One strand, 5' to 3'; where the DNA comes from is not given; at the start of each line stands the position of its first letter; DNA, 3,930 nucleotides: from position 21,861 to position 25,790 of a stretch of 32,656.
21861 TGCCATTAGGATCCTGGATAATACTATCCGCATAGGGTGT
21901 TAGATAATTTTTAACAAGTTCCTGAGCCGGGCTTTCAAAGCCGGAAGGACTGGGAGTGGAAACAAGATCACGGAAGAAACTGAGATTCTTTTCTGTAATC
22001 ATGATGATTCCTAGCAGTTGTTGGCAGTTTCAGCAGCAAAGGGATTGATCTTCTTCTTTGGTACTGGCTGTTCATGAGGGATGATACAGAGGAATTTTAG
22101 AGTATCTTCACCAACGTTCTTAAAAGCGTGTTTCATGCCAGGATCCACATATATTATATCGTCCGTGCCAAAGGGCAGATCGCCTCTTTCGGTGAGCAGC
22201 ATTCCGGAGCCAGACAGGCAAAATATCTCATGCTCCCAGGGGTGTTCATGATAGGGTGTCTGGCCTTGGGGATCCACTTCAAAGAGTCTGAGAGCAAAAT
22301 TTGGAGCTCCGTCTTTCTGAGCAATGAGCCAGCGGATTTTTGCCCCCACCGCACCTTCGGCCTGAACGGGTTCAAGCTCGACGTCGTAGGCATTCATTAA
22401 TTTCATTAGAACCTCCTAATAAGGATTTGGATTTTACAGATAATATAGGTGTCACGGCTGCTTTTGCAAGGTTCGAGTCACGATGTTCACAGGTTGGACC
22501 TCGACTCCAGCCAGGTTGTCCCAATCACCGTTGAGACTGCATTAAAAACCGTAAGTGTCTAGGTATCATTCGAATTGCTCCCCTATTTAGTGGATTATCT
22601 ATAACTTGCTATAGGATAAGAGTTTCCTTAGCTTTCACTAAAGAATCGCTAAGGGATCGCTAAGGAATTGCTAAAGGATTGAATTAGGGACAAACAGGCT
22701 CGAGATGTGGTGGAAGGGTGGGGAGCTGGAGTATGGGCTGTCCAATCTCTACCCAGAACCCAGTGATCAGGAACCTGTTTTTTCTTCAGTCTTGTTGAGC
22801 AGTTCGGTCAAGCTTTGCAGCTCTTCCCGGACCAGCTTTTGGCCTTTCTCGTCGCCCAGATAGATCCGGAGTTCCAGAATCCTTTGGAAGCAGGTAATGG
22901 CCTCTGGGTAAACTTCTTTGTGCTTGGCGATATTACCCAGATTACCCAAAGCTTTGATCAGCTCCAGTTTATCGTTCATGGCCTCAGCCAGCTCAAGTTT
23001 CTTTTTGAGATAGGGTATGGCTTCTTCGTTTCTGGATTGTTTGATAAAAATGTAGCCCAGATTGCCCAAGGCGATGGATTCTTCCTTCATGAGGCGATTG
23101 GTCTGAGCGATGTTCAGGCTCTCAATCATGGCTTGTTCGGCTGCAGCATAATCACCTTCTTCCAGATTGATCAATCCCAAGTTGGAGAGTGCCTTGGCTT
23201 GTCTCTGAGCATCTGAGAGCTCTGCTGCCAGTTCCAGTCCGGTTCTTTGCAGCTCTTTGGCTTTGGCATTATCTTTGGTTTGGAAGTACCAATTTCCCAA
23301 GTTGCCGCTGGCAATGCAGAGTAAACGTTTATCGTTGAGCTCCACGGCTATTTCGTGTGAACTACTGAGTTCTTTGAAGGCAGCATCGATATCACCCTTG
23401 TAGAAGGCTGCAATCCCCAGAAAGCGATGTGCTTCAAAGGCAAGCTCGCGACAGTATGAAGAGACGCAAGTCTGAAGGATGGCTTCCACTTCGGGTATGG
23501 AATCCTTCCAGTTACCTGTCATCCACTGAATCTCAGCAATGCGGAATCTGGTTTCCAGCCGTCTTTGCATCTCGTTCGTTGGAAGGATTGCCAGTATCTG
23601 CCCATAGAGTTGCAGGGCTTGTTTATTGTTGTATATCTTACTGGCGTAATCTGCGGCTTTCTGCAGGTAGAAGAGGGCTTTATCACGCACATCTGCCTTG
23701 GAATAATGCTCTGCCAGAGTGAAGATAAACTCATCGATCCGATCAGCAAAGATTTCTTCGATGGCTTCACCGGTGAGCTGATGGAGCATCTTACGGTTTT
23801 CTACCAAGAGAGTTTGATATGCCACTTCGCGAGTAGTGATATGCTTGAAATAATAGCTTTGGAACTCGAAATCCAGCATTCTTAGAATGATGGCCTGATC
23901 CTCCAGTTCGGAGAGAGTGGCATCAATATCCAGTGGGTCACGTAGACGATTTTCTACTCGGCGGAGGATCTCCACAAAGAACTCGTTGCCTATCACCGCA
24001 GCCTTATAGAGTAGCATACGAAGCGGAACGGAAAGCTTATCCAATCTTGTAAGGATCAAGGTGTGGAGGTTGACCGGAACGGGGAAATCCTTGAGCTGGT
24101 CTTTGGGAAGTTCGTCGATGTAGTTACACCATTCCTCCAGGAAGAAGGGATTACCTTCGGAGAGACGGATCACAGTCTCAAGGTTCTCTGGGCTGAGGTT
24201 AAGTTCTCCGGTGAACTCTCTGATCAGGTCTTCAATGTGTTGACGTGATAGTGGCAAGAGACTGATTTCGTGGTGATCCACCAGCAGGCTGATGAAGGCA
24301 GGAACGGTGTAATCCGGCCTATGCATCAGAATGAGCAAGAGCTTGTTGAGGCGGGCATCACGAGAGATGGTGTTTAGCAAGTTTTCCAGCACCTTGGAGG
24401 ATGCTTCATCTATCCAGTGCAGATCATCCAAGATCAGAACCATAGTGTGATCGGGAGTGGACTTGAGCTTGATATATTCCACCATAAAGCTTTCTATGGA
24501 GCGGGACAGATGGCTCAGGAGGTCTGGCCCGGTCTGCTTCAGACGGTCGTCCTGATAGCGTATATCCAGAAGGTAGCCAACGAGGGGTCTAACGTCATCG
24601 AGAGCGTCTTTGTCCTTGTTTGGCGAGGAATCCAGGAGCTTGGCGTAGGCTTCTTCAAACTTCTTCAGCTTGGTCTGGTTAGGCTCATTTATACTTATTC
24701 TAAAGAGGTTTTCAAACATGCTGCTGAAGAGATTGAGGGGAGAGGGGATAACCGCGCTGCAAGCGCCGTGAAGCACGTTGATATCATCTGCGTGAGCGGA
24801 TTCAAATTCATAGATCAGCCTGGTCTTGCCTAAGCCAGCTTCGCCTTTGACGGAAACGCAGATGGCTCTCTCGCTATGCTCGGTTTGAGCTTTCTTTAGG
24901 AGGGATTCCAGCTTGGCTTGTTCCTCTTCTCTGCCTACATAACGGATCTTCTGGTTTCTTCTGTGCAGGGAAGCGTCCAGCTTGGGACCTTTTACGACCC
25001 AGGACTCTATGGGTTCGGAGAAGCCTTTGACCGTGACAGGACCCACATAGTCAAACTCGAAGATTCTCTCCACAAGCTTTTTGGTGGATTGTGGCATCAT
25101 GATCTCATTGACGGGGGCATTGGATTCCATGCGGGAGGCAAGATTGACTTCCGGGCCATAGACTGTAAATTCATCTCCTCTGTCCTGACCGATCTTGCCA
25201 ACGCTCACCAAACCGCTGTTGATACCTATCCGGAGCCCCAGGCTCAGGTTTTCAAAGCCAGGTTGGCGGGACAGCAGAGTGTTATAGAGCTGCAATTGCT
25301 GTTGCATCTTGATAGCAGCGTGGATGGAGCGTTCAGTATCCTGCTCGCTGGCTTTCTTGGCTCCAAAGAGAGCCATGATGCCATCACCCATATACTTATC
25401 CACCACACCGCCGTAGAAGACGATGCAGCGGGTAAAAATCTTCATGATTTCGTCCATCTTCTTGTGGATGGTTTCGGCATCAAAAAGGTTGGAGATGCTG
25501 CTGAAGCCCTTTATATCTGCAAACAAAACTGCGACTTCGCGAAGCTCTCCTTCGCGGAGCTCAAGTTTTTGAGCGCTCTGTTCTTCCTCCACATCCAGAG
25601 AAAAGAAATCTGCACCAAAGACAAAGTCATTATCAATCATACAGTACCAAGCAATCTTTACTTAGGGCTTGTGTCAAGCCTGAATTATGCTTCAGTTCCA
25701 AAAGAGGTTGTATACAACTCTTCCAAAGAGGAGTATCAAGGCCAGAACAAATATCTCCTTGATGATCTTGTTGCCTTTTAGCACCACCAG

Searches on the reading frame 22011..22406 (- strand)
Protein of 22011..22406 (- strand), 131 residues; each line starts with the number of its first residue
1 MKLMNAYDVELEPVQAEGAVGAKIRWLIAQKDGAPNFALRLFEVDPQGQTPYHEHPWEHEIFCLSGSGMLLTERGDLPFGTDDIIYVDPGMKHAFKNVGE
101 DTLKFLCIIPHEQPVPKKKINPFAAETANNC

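Call 28: find_homologous_proteins(query=window:22011-22406:-, max_evalue=1e-20)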
Query window:22011-22406:- (131 aa): 142 proteins with E <= 1e-20 among 154 candidates; the best 120 are listed.
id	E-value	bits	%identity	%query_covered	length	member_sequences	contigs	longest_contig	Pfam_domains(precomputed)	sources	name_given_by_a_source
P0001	6.4e-83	294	96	100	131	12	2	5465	PF07883.18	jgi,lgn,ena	jgi:quercetin dioxygenase-like cupin family protein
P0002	1.3e-71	257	85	100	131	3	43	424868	PF07883.18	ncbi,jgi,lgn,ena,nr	ncbi:MAG: cupin [Candidatus Cloacimonetes bacterium HGW-Cloacimonetes-2]|jgi:quercetin dioxygenase-l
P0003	3.0e-65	236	78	100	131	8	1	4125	PF07883.18,PF02311.26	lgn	-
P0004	8.7e-63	228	74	100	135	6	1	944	PF07883.18,PF02311.26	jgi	-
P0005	3.9e-62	226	73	100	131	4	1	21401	PF07883.18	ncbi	-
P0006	6.9e-62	225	72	100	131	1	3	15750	PF07883.18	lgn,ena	-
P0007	2.5e-61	224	72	100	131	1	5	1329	PF07883.18,PF02311.26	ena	-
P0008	2.6e-61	224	71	100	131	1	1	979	PF07883.18,PF02311.26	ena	-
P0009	3.5e-61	223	72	100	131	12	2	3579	PF07883.18,PF00190.29,PF02311.26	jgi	-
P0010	4.0e-61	223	72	100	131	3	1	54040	PF07883.18,PF12973.14,PF02311.26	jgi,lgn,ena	-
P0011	4.6e-61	223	73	100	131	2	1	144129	PF07883.18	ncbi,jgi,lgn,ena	jgi:quercetin dioxygenase-like cupin family protein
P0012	6.8e-61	222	71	100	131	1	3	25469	PF07883.18,PF02311.26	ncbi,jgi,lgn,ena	jgi:quercetin dioxygenase-like cupin family protein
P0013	7.0e-61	222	69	100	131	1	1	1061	PF07883.18,PF12973.14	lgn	-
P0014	9.3e-61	222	71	100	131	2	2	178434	PF07883.18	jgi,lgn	jgi:quercetin dioxygenase-like cupin family protein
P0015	2.5e-60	220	73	100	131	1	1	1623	PF07883.18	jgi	-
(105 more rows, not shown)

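Call 29: find_encoding_contigs(protein=P0001, flank=10000, max_places=6)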
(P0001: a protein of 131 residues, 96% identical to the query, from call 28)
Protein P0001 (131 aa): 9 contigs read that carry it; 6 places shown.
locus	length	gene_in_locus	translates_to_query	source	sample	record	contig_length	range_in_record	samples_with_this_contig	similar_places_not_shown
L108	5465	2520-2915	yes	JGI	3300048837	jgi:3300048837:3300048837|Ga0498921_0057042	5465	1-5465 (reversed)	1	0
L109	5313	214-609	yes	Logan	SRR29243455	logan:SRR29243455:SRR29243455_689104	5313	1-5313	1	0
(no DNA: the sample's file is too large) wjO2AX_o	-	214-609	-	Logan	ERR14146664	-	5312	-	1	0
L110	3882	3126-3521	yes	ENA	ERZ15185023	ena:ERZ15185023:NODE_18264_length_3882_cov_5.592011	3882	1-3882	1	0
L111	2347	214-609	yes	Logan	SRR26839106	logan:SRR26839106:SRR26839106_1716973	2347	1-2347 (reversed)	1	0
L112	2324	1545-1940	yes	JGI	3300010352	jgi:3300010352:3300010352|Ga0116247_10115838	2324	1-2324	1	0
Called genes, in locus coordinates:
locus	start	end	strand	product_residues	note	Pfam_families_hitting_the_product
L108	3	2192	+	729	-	?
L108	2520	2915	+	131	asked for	PF07883:Cupin_2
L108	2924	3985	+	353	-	PF05343:Peptidase_M42, PF01546:Peptidase_M20, PF02127:Peptidase_M18 (weak)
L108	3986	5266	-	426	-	PF00664:ABC_membrane, PF02463:SMC_N (faint), PF00005:ABC_tran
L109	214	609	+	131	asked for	PF07883:Cupin_2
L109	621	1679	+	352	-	PF05343:Peptidase_M42, PF02127:Peptidase_M18 (faint), PF01546:Peptidase_M20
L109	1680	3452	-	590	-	PF00664:ABC_membrane, PF00005:ABC_tran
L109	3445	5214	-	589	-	PF00664:ABC_membrane, PF00005:ABC_tran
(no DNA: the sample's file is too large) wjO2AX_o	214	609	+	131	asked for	PF07883:Cupin_2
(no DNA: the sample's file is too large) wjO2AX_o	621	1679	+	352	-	PF05343:Peptidase_M42, PF01546:Peptidase_M20, PF02127:Peptidase_M18 (weak)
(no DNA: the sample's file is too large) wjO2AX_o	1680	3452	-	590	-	PF00664:ABC_membrane, PF00005:ABC_tran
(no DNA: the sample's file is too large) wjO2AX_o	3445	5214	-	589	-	PF00664:ABC_membrane, PF00005:ABC_tran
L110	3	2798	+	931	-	?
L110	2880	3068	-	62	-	-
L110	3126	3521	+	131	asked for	PF07883:Cupin_2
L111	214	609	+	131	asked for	PF07883:Cupin_2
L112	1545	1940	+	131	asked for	PF07883:Cupin_2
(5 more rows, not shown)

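Call 30: find_encoding_contigs(protein=P0002, flank=10000, max_places=4)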
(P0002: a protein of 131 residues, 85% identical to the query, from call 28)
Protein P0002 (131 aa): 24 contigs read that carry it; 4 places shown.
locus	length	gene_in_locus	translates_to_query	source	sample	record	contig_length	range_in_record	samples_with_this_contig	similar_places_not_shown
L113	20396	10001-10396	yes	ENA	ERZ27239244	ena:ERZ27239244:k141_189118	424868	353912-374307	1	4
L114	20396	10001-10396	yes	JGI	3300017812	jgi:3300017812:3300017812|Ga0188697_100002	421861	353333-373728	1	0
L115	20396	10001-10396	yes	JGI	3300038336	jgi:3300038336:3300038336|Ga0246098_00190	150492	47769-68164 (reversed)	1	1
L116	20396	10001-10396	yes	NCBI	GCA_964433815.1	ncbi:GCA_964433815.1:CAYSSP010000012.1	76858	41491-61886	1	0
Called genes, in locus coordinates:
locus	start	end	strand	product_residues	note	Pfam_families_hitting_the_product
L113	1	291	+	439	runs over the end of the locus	PF00890:FAD_binding_2 (weak), PF01134:GIDA (weak), PF03486:HI0933_like (faint), PF07992:Pyr_redox_2, PF12831:FAD_oxidored (weak), PF13738:Pyr_redox_3 (faint), PF00070:Pyr_redox, PF02852:Pyr_redox_dim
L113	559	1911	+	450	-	PF02321:OEP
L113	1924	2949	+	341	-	PF25973:BSH_CzcB (faint), PF25885:HH_EMRA (weak), PF25881:HH_YBHG, PF25876:HH_MFP_RND, PF25893:HH_CzcB (weak), PF25954:Beta-barrel_RND_2 (weak), PF25975:CzcB_C (faint), PF25989:YknX_C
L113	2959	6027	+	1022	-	PF00873:ACR_tran, PF03176:MMPL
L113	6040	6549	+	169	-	PF11810:DUF3332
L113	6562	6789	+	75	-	PF01106:NifU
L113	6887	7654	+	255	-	PF02540:NAD_synthase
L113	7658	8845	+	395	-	PF13371:TPR_9 (faint), PF13428:TPR_14 (faint), PF07719:TPR_2 (faint), PF13431:TPR_17 (faint), PF00515:TPR_1 (faint), PF13181:TPR_8 (faint), PF21033:RMD1-3 (weak)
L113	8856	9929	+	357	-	PF00383:dCMP_cyt_deam_1, PF14437:MafB19-deam, PF01872:RibD_C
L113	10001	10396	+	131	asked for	PF07883:Cupin_2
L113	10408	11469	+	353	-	PF05343:Peptidase_M42, PF01546:Peptidase_M20 (weak)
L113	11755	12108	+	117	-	PF01022:HTH_5, PF12802:MarR_2 (weak), PF12840:HTH_20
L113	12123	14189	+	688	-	PF00403:HMA, PF00122:E1-E2_ATPase, PF00702:Hydrolase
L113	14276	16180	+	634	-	PF02824:TGS, PF07973:tRNA_SAD, PF00587:tRNA-synt_2b, PF03129:HGTP_anticodon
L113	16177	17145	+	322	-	PF01380:SIS, PF00571:CBS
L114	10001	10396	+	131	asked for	PF07883:Cupin_2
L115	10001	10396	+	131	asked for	PF07883:Cupin_2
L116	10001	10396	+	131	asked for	PF07883:Cupin_2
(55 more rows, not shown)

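Call 43: find_encoding_contigs(protein=P0003, flank=4000, max_places=3)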
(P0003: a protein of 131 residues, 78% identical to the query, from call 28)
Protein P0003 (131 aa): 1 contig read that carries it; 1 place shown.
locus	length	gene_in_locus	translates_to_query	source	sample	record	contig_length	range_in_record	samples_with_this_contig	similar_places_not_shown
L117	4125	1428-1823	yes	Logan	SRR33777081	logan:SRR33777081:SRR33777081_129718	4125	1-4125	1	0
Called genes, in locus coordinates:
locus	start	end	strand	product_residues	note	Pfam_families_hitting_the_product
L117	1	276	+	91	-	?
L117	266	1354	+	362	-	PF00383:dCMP_cyt_deam_1, PF14437:MafB19-deam, PF01872:RibD_C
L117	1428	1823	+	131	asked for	PF02311:AraC_binding, PF07883:Cupin_2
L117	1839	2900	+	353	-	PF05343:Peptidase_M42, PF02127:Peptidase_M18 (faint), PF01546:Peptidase_M20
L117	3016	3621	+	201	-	PF13302:Acetyltransf_3, PF13420:Acetyltransf_4, PF13523:Acetyltransf_8 (weak), PF00583:Acetyltransf_1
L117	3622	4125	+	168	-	?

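Call 44: find_encoding_contigs(protein=P0005, flank=6000, max_places=3)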
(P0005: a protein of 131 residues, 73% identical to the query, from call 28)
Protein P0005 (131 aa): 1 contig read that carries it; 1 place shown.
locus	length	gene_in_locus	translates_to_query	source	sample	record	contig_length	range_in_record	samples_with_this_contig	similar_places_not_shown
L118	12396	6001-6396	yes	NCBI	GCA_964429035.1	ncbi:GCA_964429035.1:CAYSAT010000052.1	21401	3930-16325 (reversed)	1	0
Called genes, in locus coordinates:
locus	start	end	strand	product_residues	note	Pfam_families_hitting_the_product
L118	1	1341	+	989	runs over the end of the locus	PF13432:TPR_16 (faint), PF09976:TPR_21 (faint), PF10602:RPN7 (faint), PF00515:TPR_1 (faint), PF07719:TPR_2 (faint), PF13525:YfiO (weak), PF12895:ANAPC3 (weak), PF14559:TPR_19, +5 more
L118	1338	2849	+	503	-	-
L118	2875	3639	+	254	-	PF02540:NAD_synthase, PF03054:tRNA_Me_trans (faint), PF06508:QueC (weak)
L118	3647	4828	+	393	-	PF07719:TPR_2 (faint), PF14559:TPR_19 (weak), PF23914:TPR_CcmH_CycH (faint)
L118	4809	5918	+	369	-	PF00383:dCMP_cyt_deam_1, PF14437:MafB19-deam, PF01872:RibD_C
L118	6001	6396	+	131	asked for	PF07883:Cupin_2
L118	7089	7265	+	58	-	PF27208:TP_0214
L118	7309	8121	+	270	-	PF00398:RrnaAD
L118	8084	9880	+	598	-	-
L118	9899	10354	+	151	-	PF00383:dCMP_cyt_deam_1, PF14437:MafB19-deam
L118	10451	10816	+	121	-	-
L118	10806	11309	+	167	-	-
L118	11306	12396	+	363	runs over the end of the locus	PF07155:ECF-ribofla_trS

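Call 73: search_protein_families(library=pfam, proteins=[window:22011-22406:-], max_evalue=0.001)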
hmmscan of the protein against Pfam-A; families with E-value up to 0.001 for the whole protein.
window:22011-22406:- (131 aa): 4 families
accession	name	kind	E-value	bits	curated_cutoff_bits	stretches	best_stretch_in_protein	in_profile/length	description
PF07883.17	Cupin_2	-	3.9e-15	55.8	27.2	1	41-108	2-69/70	Cupin domain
PF02311.25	AraC_binding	-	1.1e-05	25.6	21.1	1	39-111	4-77/135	AraC-like ligand binding domain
PF16867.11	DMSP_lyase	-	0.00027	21.1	27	1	44-98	102-156/162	Dimethlysulfonioproprionate lyase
PF12973.13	Cupin_7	-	0.00089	19.5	27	0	21-102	19-94/105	ChrR Cupin-like domain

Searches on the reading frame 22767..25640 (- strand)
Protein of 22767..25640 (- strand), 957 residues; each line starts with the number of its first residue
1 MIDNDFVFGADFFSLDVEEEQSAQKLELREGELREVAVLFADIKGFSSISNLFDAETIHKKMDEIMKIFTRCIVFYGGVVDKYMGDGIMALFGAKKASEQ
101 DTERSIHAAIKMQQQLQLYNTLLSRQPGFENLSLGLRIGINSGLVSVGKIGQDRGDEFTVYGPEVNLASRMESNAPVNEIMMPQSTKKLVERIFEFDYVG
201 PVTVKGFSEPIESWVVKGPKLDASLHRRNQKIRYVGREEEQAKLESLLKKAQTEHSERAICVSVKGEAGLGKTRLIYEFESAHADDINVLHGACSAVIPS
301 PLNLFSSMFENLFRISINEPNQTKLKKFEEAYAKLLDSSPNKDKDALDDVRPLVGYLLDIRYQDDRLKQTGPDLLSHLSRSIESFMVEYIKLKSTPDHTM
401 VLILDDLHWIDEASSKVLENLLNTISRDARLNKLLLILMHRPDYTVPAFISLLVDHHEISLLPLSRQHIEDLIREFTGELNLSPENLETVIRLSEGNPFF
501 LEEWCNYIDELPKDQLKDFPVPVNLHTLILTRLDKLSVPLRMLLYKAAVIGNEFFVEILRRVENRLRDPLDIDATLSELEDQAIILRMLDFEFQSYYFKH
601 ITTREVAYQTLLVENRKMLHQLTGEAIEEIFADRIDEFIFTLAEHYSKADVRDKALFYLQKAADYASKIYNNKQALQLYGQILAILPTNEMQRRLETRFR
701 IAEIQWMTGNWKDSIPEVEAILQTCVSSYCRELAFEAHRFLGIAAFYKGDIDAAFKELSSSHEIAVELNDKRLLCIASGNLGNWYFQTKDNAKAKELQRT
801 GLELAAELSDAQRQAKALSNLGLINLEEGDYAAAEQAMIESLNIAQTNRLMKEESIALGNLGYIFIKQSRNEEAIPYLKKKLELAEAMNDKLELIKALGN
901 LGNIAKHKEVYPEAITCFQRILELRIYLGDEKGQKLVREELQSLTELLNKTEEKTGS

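Call 73: search_protein_families(library=pfam, proteins=[window:22767-25640:-], max_evalue=0.001)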
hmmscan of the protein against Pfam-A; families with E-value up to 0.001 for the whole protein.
window:22767-25640:- (957 aa): 11 families
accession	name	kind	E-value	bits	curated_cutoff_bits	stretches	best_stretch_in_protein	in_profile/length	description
PF00211.25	Guanylate_cyc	-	8.6e-28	97.6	21.9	1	33-217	6-182/183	Adenylate and Guanylate cyclase catalytic domain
PF13424.12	TPR_12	-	4.3e-21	75.3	30.1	3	775-846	4-76/77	Tetratricopeptide repeat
PF13191.12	AAA_16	-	1.3e-19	71.7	32.6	1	234-427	2-161/167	AAA ATPase domain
PF07719.23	TPR_2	-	1e-12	47.5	27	0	815-847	1-33/34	Tetratricopeptide repeat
PF13176.12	TPR_7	-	2.3e-11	43.3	27.9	1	857-891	1-35/36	Tetratricopeptide repeat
PF00515.34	TPR_1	-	4.9e-09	36.1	27.8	0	896-924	2-30/34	Tetratricopeptide repeat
PF13181.12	TPR_8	-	8.1e-08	32.3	25.7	0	857-886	3-32/34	Tetratricopeptide repeat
PF13374.12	TPR_10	-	1.7e-07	31.5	27.5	0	815-846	2-33/42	Tetratricopeptide repeat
PF13401.12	AAA_22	-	3.6e-06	27.8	27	1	261-438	7-120/130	AAA domain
PF17874.7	TPR_MalT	-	3.5e-05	23.7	45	1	734-887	39-193/336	MalT-like TPR region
PF13432.12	TPR_16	-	0.00021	22.1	32.7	0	807-837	22-53/65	Tetratricopeptide repeat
